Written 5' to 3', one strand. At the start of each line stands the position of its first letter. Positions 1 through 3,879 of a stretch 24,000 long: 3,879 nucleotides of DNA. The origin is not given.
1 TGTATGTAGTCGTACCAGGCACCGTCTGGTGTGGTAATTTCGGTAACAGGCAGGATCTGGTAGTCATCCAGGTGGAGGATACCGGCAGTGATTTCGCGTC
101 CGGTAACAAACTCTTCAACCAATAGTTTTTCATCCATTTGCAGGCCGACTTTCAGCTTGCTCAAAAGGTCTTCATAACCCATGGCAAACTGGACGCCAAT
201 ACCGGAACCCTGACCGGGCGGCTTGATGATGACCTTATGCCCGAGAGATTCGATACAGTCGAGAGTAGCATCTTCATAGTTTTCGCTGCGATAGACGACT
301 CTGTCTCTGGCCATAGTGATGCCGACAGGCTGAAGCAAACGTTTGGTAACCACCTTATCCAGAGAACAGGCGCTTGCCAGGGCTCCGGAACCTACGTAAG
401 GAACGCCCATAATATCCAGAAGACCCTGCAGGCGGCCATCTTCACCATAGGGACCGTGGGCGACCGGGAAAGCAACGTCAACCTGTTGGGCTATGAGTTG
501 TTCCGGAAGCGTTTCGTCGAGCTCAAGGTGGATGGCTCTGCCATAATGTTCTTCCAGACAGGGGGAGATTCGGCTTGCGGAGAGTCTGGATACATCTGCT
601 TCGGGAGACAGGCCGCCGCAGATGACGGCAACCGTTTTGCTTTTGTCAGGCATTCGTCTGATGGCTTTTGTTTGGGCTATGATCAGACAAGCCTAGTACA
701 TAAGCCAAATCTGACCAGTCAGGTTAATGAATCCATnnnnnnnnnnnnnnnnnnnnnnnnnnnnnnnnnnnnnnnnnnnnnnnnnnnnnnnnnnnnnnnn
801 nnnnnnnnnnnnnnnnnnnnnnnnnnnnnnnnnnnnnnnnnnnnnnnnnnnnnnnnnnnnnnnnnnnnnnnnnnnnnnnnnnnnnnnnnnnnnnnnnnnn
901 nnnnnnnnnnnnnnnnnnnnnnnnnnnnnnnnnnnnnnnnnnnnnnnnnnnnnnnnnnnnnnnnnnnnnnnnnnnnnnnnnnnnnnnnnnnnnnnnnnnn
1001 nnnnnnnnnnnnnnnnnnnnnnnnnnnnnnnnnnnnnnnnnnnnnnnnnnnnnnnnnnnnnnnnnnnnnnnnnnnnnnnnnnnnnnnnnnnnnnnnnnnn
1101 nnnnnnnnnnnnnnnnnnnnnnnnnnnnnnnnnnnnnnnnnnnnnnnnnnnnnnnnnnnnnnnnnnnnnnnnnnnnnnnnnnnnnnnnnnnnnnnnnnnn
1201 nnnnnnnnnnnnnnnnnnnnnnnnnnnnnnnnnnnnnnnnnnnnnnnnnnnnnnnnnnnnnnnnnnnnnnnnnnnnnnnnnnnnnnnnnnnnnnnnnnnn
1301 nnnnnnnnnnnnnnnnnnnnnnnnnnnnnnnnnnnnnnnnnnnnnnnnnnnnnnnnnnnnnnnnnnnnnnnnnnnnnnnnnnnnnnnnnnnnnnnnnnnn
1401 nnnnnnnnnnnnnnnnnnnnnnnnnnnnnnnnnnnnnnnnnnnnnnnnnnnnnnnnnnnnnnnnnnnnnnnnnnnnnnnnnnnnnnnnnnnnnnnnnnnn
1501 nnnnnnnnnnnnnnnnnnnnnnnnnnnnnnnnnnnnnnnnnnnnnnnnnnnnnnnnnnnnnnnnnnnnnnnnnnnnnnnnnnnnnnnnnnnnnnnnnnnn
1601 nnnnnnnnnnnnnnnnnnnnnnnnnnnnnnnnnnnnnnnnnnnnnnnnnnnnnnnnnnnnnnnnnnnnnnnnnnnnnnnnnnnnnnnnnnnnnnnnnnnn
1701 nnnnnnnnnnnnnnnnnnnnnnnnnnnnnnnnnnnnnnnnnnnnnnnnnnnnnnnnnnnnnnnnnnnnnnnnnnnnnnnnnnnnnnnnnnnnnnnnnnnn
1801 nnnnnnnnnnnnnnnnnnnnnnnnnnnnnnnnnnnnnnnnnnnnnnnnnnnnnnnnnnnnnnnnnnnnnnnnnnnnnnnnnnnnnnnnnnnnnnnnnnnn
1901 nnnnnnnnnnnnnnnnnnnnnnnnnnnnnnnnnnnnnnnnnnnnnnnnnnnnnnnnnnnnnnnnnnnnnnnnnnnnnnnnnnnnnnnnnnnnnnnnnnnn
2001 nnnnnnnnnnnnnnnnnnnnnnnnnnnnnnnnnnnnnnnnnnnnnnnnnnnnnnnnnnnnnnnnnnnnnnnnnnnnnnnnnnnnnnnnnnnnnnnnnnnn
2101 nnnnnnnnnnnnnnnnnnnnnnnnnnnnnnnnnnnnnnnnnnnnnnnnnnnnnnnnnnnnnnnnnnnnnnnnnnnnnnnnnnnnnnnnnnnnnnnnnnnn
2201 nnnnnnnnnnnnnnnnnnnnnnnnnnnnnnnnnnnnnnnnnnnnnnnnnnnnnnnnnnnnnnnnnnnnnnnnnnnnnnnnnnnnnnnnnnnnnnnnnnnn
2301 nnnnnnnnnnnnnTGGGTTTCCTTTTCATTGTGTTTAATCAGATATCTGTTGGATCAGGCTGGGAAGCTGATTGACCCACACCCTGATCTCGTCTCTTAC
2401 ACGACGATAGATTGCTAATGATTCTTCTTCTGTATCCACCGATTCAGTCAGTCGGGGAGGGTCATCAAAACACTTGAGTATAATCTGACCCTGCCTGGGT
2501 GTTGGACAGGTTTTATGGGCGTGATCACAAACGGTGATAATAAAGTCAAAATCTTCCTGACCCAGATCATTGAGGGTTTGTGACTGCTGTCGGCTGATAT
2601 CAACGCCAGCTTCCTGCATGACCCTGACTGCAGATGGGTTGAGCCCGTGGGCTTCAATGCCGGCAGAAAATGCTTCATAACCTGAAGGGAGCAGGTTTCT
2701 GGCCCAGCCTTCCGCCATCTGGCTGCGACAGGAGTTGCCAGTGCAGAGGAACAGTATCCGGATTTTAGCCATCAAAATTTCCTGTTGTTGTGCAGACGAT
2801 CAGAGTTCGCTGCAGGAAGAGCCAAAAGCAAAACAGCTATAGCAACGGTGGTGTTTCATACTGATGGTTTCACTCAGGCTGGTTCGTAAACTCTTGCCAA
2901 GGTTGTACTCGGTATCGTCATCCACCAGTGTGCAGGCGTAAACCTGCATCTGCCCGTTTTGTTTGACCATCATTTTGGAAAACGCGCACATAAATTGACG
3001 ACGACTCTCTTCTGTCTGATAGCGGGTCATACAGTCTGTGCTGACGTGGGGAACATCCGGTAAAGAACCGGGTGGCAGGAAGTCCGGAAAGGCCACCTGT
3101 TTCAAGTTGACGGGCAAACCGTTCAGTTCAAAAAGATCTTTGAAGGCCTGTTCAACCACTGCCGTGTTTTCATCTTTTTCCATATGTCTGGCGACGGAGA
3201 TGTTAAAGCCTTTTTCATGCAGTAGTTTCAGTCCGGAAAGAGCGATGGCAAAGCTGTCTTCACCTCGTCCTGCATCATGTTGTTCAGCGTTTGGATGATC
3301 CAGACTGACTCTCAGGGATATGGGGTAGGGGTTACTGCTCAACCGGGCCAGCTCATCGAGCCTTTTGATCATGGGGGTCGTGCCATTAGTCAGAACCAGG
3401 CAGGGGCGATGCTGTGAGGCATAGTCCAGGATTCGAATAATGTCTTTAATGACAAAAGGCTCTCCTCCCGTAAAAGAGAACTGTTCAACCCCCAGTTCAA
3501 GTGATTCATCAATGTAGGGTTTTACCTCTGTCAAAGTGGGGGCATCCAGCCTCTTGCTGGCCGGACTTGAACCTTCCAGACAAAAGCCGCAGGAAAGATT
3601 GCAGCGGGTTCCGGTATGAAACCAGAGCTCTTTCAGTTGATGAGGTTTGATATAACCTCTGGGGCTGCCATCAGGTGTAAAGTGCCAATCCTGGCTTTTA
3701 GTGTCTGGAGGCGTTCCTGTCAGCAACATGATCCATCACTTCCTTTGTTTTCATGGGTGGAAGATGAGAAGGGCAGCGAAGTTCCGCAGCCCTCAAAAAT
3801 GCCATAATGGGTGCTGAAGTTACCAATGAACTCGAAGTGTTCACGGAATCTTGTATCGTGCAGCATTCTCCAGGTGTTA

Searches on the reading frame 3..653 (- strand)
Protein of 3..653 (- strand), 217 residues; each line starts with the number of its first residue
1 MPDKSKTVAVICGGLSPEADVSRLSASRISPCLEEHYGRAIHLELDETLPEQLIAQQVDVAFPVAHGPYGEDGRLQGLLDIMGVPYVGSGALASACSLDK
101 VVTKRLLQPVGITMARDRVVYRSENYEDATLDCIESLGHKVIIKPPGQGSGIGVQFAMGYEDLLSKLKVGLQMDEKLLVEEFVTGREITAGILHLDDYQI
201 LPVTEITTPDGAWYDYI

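Call 6: search_protein_families(library=pfam, proteins=[window:3-653:-])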
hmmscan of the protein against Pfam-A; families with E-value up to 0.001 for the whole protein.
window:3-653:- (217 aa): 3 families
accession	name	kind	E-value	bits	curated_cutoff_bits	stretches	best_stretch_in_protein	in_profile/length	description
PF01820.27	Dala_Dala_lig_N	-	1e-19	71.7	34.6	1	54-89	86-121/121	D-ala D-ala ligase N-terminus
PF07478.18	Dala_Dala_lig_C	-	6e-16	59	24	1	107-216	2-113/204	D-ala D-ala ligase C-terminus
PF02786.22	CPSase_L_D2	-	0.00071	19.6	19.8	1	99-193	1-100/211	Carbamoyl-phosphate synthase L chain, ATP binding domain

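Call 7: search_protein_families(library=ncbifam, proteins=[window:3-653:-])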
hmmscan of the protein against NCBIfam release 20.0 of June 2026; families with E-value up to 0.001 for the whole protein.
window:3-653:- (217 aa): 36 families (the best 25 are shown)
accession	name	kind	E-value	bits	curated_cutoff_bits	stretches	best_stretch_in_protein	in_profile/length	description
NF002378.0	PRK01372.1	subfamily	3.7e-53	180.2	243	1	4-216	5-208/305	D-alanine--D-alanine ligase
TIGR01205.1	D_ala_D_alaTIGR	subfamily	3.7e-50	170.7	245.65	1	8-216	2-224/318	D-alanine--D-alanine ligase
NF002528.0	PRK01966.1-4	subfamily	1.2e-48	165.8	262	1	51-216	95-264/366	D-alanine--D-alanine ligase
NF002527.0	PRK01966.1-3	equivalog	1.4e-38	132.9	310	1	57-216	76-235/332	D-alanine--D-alanine ligase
NF002526.0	PRK01966.1-2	equivalog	2.2e-37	128.8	449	1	53-216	89-254/362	D-alanine--D-alanine ligase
NF002525.0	PRK01966.1-1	equivalog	7.3e-37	127.2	457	1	55-210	96-251/364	D-alanine--D-alanine ligase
NF000091.3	D_ala_D_ser_VanG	exception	2.9e-35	121.7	495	1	50-216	86-250/344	D-alanine--D-serine ligase VanG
NF011169.0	PRK14571.1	equivalog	3.9e-33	115.1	404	1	8-217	3-204/300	D-alanyl-alanine synthetase A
NF002529.0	PRK01966.1-5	equivalog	1.1e-31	110.1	472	1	47-216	75-243/348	D-alanine--D-alanine ligase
NF000207.3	D_ala_D_ser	equivalog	5.6e-29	101.3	520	1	57-216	89-246/342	D-alanine--D-serine ligase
NF000206.1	D_ala_D_lac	equivalog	7.5e-27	94.2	550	1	55-196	88-223/342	D-alanine--(R)-lactate ligase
NF011170.0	PRK14572.1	equivalog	9.4e-27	94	489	1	51-216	82-253/351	D-alanyl-alanine synthetase A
NF011168.0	PRK14570.1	equivalog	1.6e-25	90.3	505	1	57-216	87-249/364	D-alanyl-alanine synthetase A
NF011171.0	PRK14573.1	equivalog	2.3e-25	88.6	1015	1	56-192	525-665/809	bifunctional UDP-N-acetylmuramate--L-alanine ligase/D-alanine--D-alanine ligase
NF012214.1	D_ala_D_ser_VanC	exception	9e-25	87.5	650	1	57-211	94-248/350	D-alanine--D-serine ligase VanC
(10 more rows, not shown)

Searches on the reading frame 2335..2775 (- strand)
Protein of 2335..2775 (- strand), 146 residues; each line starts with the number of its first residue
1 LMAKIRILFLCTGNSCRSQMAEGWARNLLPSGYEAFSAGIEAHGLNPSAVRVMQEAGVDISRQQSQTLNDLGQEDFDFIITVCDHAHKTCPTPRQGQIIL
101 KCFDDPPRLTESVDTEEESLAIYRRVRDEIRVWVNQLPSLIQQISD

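Call 6: search_protein_families(library=pfam, proteins=[window:2335-2775:-])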
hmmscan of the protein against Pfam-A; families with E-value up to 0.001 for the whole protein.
window:2335-2775:- (146 aa): 1 family
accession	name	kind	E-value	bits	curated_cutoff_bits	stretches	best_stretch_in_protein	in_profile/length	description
PF01451.26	LMWPc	-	2.8e-17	63.7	23.2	1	7-136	1-142/144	Low molecular weight phosphotyrosine protein phosphatase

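Call 7: search_protein_families(library=ncbifam, proteins=[window:2335-2775:-])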
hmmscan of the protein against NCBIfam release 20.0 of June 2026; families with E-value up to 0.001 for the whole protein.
window:2335-2775:- (146 aa): 5 families
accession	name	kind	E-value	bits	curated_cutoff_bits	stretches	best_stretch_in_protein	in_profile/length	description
TIGR02691.1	arsC_pI258_fam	equivalog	3.6e-40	137.2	174.3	1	7-136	1-128/129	arsenate reductase (thioredoxin)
NF010053.0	PRK13530.1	subfamily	1.1e-37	129.4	215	1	3-136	2-127/133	arsenate reductase (thioredoxin)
TIGR02689.1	ars_reduc_gluta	equivalog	3.6e-26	91.8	157.6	1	6-137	2-125/126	arsenate reductase, glutathione/glutaredoxin type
NF007520.0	PRK10126.1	equivalog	6.4e-05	23.4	243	1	6-90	4-91/147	low molecular weight protein-tyrosine-phosphatase Wzb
NF008486.0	PRK11391.1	equivalog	7.2e-05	23.3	247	1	6-82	8-86/148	phosphotyrosine-protein phosphatase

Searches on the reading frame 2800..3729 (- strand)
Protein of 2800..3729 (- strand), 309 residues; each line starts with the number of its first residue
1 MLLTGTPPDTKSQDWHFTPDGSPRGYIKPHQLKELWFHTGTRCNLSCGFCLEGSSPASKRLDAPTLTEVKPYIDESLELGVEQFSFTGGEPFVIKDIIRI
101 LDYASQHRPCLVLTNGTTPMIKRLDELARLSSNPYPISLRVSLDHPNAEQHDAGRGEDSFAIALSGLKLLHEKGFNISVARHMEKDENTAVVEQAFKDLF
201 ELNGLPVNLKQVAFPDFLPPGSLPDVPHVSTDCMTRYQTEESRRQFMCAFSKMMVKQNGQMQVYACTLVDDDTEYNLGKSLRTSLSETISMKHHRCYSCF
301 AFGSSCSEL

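Call 6: search_protein_families(library=pfam, proteins=[window:2800-3729:-])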
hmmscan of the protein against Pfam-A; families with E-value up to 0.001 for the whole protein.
window:2800-3729:- (309 aa): 1 family
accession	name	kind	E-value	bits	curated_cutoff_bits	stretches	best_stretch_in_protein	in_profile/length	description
PF04055.27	Radical_SAM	-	9.9e-20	71.8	29.5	1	40-181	4-148/166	Radical SAM superfamily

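Call 7: search_protein_families(library=ncbifam, proteins=[window:2800-3729:-])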
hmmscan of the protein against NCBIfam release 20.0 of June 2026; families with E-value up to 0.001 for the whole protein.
window:2800-3729:- (309 aa): 45 families (the best 25 are shown)
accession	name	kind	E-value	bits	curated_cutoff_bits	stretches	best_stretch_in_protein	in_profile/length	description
NF049973.1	radical_Rv1681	equivalog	4.4e-33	114.6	380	1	34-205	73-239/326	Rv1681 family radical SAM protein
NF045574.1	sacti_mat_StsB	exception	6.9e-19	68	625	1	23-195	86-252/466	StsB family radical SAM/SPASM domain sactipeptide maturase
NF050035.1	rSAM_WgK_link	exception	2.3e-17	63.1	650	1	41-186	17-159/367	radical SAM/SPASM peptide maturase WgkB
TIGR03962.1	mycofact_rSAM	equivalog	3.9e-15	55.9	265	1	41-181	20-156/339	mycofactocin radical SAM maturase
TIGR04545.1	rSAM_ahbD_hemeb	equivalog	3.9e-14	52.8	500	1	41-189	8-153/339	heme b synthase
NF012164.0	AlbA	equivalog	7.3e-14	51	850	1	37-183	117-260/442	subtilosin maturase AlbA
TIGR04250.1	SCM_rSAM_ScmE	equivalog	4.5e-13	48.8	400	1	40-204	10-170/358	SynChlorMet cassette radical SAM/SPASM protein ScmE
TIGR04167.1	rSAM_SeCys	equivalog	2.3e-12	46.8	300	1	27-178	2-151/303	arsenosugar biosynthesis radical SAM (seleno)protein ArsS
TIGR04251.1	SCM_rSAM_ScmF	equivalog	2.4e-12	46.9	400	1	30-180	1-151/353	SynChlorMet cassette radical SAM/SPASM protein ScmF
TIGR04053.2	TIGR04053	equivalog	1.2e-11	44.5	395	1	40-187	15-162/366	TIGR04053 family radical SAM/SPASM domain-containing protein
TIGR04055.1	rSAM_NirJ2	equivalog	1.5e-11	44.4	500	1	38-195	5-150/326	putative heme d1 biosynthesis radical SAM protein NirJ2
TIGR02666.1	moaA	equivalog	1.9e-11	43.5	284.05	1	41-190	18-171/336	GTP 3',8-cyclase MoaA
TIGR02668.1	moaA_archaeal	equivalog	2.9e-11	42.9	325.25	1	32-187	9-161/303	GTP 3',8-cyclase MoaA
NF033640.1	N_Twi_rSAM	subfamily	6.2e-11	42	170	1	18-239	96-335/398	twitch domain-containing radical SAM protein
TIGR04347.1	pseudo_SAM_Halo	equivalog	8.4e-11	41.7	525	1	37-194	42-194/390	TIGR04347 family pseudo-SAM/SPASM protein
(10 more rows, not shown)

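Call 72: find_homologous_proteins(query=window:2800-3729:-)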
Query window:2800-3729:- (309 aa): 7304 proteins with E <= 0.001 among 8000 candidates; the best 120 are listed.
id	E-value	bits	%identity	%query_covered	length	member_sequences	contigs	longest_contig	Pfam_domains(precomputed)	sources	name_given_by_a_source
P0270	3.7e-209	711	98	100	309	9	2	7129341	PF04055.28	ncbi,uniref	ncbi:radical SAM protein [Endozoicomonas sp. ALB032]|uniref:radical SAM protein n=1 Tax=Endozoicomon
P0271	1.4e-185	634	88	100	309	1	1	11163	PF04055.28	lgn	-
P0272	5.3e-178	609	84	100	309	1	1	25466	PF04055.28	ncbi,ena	-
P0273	3.3e-172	590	82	98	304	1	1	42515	PF04055.28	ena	-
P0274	5.7e-170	583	81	98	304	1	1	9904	PF04055.28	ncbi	ncbi:MAG: radical SAM protein [Endozoicomonas sp.]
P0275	3.5e-143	495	70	97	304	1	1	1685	PF04055.28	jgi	-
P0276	6.0e-143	494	70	97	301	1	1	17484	PF04055.28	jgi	-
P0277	6.4e-143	494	69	97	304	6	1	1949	PF04055.28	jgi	jgi:sulfatase maturation enzyme AslB (radical SAM superfamily)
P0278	2.0e-142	492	68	97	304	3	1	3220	PF04055.28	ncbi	-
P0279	3.0e-142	492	68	96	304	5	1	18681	PF04055.28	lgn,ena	-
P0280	5.1e-142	491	68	96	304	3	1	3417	PF04055.28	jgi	jgi:sulfatase maturation enzyme AslB (radical SAM superfamily)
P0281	1.5e-141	489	69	97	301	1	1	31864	PF04055.28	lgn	-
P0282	6.4e-140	484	69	97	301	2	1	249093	PF04055.28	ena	-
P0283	6.0e-139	481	65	99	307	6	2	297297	PF04055.28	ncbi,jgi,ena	jgi:MoaA/NifB/PqqE/SkfB family radical SAM enzyme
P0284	1.6e-138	479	68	96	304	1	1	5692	PF04055.28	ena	-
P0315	2.3e-133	462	66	96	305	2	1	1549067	PF04055.28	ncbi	ncbi:radical SAM protein [Thalassotalea montiporae]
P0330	3.6e-132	459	63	96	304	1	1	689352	PF04055.28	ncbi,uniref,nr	ncbi:radical SAM protein [Aliikangiella coralliicola]|uniref:Radical SAM protein n=1 Tax=Aliikangiel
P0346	3.5e-131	455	64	97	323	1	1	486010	PF04055.28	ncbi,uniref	ncbi:radical SAM protein [Agaribacter flavus]|uniref:Radical SAM protein n=1 Tax=Agaribacter flavus 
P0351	4.9e-131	455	62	97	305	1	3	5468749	PF04055.28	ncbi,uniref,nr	ncbi:radical SAM protein [Parashewanella spongiae]|uniref:Radical SAM protein n=1 Tax=Parashewanella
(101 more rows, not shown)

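Call 73: find_encoding_contigs(protein=P0315, flank=5000, max_places=1)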
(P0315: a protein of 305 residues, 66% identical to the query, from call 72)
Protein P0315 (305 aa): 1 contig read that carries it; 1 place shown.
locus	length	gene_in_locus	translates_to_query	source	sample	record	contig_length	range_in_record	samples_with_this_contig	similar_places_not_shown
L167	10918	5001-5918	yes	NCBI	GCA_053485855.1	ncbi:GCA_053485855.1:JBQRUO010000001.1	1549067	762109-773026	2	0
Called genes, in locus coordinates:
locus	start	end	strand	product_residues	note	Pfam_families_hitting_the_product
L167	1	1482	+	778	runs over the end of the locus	PF01262:AlaDh_PNT_C (faint), PF07992:Pyr_redox_2, PF13738:Pyr_redox_3, PF00070:Pyr_redox, PF12801:Fer4_5 (weak), PF13187:Fer4_9 (weak), PF13237:Fer4_10, PF14697:Fer4_21, +6 more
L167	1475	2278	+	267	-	PF00535:Glycos_transf_2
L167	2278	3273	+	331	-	PF04784:DUF547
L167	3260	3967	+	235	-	PF09837:DUF2064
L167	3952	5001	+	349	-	PF01209:Ubie_methyltran, PF13489:Methyltransf_23, PF05175:MTS (faint), PF08241:Methyltransf_11, PF08242:Methyltransf_12, PF13649:Methyltransf_25, PF13847:Methyltransf_31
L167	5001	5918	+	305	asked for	PF04055:Radical_SAM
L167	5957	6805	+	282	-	PF01048:PNP_UDP_1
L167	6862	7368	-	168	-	PF03929:PepSY_TM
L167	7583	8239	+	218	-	PF02517:Rce1-like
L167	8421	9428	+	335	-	PF00044:Gp_dh_N, PF01113:DapB_N (faint), PF02800:Gp_dh_C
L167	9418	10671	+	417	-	PF07690:MFS_1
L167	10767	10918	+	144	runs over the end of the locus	PF00903:Glyoxalase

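Call 74: find_encoding_contigs(protein=P0330, flank=5000, max_places=1)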
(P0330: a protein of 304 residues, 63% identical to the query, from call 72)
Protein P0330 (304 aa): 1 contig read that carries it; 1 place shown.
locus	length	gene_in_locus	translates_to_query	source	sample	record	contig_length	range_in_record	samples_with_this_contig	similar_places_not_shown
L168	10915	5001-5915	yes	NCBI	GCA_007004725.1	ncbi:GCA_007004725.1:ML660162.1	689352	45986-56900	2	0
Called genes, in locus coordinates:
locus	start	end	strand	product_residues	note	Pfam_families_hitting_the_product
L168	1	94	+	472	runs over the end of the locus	PF26314:MptA_B_family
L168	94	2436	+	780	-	PF00070:Pyr_redox (faint), PF01134:GIDA (faint), PF03486:HI0933_like (faint), PF07992:Pyr_redox_2, PF13738:Pyr_redox_3, PF12801:Fer4_5 (weak), PF13237:Fer4_10 (weak), PF14697:Fer4_21 (weak), +2 more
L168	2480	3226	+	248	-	PF00535:Glycos_transf_2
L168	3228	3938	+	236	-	PF09837:DUF2064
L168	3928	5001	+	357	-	PF13489:Methyltransf_23, PF01209:Ubie_methyltran, PF08241:Methyltransf_11, PF08242:Methyltransf_12, PF13649:Methyltransf_25, PF13847:Methyltransf_31, PF20922:Anamorsin_N (faint)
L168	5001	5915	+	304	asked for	PF04055:Radical_SAM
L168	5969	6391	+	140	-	PF01451:LMWPc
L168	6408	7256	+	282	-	PF01048:PNP_UDP_1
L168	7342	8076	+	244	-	PF13443:HTH_26 (weak)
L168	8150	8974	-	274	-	PF00480:ROK, PF02685:Glucokinase (faint)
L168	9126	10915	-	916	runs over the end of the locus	PF01590:GAF (faint), PF00989:PAS, PF13426:PAS_9 (weak), PF08447:PAS_3 (weak), PF13185:GAF_2 (weak), PF00990:GGDEF, PF00563:EAL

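Call 75: find_encoding_contigs(protein=P0346, flank=5000, max_places=1)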
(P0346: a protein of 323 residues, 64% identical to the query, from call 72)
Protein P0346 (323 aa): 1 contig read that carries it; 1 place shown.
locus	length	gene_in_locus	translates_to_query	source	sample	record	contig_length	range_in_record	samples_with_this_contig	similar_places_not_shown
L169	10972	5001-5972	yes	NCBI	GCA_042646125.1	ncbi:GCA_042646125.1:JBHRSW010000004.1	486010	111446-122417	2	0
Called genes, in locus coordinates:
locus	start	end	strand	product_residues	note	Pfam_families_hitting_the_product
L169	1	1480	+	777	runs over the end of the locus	PF00890:FAD_binding_2 (weak), PF07992:Pyr_redox_2, PF13738:Pyr_redox_3, PF00070:Pyr_redox, PF12801:Fer4_5 (weak), PF13187:Fer4_9 (weak), PF13237:Fer4_10, PF14697:Fer4_21 (weak), +6 more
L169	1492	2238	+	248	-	PF00535:Glycos_transf_2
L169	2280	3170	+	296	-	PF04784:DUF547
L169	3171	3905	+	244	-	PF09837:DUF2064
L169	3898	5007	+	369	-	PF01135:PCMT (weak), PF01209:Ubie_methyltran, PF13489:Methyltransf_23, PF13847:Methyltransf_31, PF08241:Methyltransf_11, PF08242:Methyltransf_12, PF13649:Methyltransf_25, PF05148:Methyltransf_8 (weak), +2 more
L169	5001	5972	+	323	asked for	PF04055:Radical_SAM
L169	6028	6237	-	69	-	PF00313:CSD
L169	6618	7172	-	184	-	PF00702:Hydrolase (weak), PF08645:PNK3P (weak), PF13419:HAD_2 (weak), PF13242:Hydrolase_like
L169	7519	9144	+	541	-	PF00072:Response_reg, PF14559:TPR_19 (faint), PF13432:TPR_16 (faint), PF07719:TPR_2 (faint), PF13424:TPR_12 (faint), PF13428:TPR_14 (faint)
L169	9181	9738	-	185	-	PF01327:Pep_deformylase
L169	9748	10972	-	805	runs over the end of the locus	PF23500:DUF7133, PF00034:Cytochrom_C, PF13442:Cytochrome_CBB3 (weak)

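Call 76: find_encoding_contigs(protein=P0351, flank=5000, max_places=1)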
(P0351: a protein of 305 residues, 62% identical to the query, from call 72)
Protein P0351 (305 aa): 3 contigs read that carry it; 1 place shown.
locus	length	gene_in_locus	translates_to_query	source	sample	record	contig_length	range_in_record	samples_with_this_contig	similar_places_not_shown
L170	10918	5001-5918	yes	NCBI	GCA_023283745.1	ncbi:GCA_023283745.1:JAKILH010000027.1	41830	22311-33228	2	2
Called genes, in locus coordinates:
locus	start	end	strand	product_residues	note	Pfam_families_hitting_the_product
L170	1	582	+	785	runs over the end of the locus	PF00890:FAD_binding_2 (weak), PF01134:GIDA (faint), PF07992:Pyr_redox_2, PF13738:Pyr_redox_3, PF00070:Pyr_redox, PF12801:Fer4_5 (weak), PF13237:Fer4_10 (weak), PF14697:Fer4_21 (weak), +6 more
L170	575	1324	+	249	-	PF00535:Glycos_transf_2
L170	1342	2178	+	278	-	PF04784:DUF547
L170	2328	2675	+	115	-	-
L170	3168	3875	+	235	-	PF09837:DUF2064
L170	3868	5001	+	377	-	PF01135:PCMT (faint), PF13489:Methyltransf_23, PF01209:Ubie_methyltran, PF13649:Methyltransf_25, PF13847:Methyltransf_31, PF08241:Methyltransf_11, PF08242:Methyltransf_12, PF20922:Anamorsin_N (weak)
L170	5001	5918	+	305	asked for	PF04055:Radical_SAM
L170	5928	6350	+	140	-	PF01451:LMWPc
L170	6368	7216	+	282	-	PF01048:PNP_UDP_1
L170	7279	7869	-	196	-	PF03734:YkuD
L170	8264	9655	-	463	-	PF02878:PGM_PMM_I, PF02879:PGM_PMM_II, PF02880:PGM_PMM_III, PF00408:PGM_PMM_IV (weak)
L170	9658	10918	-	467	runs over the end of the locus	PF00483:NTP_transferase, PF12804:NTP_transf_3 (faint), PF22640:ManC_GMP_beta-helix, PF01050:MannoseP_isomer, PF07883:Cupin_2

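Call 77: find_encoding_contigs(protein=P0283, flank=5000, max_places=1)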
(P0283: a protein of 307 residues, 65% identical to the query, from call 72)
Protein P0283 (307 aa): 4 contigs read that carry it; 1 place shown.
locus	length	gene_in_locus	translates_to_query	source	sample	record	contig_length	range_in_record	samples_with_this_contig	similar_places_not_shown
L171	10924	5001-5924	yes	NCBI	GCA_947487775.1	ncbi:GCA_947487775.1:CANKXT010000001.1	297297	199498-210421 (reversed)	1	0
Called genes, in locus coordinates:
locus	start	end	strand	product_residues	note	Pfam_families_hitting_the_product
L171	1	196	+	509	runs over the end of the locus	PF13506:Glyco_transf_21, PF00535:Glycos_transf_2, PF13641:Glyco_tranf_2_3, PF13632:Glyco_trans_2_3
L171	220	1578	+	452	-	PF26314:MptA_B_family, PF09594:GT87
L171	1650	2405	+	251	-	PF00535:Glycos_transf_2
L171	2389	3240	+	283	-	PF04784:DUF547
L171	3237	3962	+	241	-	PF09837:DUF2064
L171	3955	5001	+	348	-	PF01209:Ubie_methyltran, PF13489:Methyltransf_23, PF08241:Methyltransf_11, PF08242:Methyltransf_12, PF13649:Methyltransf_25, PF13847:Methyltransf_31, PF20922:Anamorsin_N (weak), PF05148:Methyltransf_8 (weak), +1 more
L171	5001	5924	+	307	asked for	PF04055:Radical_SAM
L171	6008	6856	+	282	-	PF01048:PNP_UDP_1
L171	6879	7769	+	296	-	PF04116:FA_hydroxylase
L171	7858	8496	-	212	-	PF13441:Gly-zipper_YMGG, PF13488:Gly-zipper_Omp, PF00691:OmpA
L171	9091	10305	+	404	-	PF00999:Na_H_Exchanger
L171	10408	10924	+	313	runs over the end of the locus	PF04143:Sulf_transp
